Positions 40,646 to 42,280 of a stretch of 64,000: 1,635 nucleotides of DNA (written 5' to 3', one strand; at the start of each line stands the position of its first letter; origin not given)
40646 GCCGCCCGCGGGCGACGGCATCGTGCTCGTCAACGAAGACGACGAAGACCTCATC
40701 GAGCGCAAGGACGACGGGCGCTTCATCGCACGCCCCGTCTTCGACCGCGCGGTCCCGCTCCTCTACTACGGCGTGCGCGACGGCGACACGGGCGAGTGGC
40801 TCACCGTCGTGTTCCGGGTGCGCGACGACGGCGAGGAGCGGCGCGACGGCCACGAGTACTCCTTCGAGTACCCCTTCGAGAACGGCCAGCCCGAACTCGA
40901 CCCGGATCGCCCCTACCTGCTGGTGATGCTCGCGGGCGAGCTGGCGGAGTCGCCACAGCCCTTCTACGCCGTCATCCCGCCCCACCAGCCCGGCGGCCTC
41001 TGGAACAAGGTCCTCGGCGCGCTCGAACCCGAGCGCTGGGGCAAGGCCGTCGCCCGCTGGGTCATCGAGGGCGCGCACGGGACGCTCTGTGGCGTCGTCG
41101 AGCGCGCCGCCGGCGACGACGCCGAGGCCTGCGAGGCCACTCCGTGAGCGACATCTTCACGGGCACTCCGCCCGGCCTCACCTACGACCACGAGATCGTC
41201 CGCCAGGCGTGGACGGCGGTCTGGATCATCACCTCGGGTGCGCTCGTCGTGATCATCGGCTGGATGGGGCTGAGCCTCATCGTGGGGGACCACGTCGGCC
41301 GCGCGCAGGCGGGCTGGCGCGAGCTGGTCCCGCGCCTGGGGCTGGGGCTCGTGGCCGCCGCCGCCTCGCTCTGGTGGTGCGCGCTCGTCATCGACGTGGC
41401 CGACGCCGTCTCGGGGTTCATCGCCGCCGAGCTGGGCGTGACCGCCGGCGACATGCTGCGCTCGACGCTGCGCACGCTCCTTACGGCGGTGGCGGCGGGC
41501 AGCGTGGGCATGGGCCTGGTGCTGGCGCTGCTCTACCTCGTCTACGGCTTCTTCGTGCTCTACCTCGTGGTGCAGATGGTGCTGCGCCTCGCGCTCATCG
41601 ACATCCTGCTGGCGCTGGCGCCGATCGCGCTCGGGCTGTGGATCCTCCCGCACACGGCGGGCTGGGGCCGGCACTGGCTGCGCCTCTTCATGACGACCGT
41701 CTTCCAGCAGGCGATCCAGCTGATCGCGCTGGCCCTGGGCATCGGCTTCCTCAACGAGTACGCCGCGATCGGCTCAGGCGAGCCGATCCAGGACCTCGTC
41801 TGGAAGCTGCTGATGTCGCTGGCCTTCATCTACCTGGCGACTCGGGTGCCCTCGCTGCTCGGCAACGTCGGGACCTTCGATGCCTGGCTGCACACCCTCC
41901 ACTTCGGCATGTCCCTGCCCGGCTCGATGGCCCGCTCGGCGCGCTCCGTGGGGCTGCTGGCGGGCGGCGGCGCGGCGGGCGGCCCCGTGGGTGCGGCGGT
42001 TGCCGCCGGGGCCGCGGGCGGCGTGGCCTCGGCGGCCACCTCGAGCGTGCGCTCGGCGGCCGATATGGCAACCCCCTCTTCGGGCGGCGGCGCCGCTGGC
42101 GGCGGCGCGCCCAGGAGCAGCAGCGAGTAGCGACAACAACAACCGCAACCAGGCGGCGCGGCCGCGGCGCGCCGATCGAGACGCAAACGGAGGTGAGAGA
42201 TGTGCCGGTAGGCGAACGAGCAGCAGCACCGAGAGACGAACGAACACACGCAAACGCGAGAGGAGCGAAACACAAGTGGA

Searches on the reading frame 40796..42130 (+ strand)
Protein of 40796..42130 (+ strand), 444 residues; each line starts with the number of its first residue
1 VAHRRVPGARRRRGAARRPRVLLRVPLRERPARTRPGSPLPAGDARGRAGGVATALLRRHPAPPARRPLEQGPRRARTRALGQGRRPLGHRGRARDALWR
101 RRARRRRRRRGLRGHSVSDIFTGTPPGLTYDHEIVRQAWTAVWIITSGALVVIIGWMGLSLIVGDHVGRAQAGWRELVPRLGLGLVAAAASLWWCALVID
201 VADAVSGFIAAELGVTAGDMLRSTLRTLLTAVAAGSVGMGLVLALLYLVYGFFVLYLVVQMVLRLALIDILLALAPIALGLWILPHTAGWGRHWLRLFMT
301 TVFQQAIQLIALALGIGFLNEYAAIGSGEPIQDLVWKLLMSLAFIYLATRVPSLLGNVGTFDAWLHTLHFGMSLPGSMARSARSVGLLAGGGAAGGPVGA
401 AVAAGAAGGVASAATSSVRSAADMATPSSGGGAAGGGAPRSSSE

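Call 53: search_protein_families(library=pfam, proteins=[window:40796-42130:+], max_evalue=0.001)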
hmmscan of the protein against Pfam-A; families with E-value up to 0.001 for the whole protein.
window:40796-42130:+ (444 aa): 2 families
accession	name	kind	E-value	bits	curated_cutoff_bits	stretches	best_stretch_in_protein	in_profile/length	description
PF04610.19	TrbL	-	1.8e-08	34.9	25.9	1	151-349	2-213/215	TrbL/VirB6 plasmid conjugal transfer protein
PF19597.4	TrbL_4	-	3.5e-05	23.8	27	1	181-355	93-244/276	Conjugal transfer protein TrbL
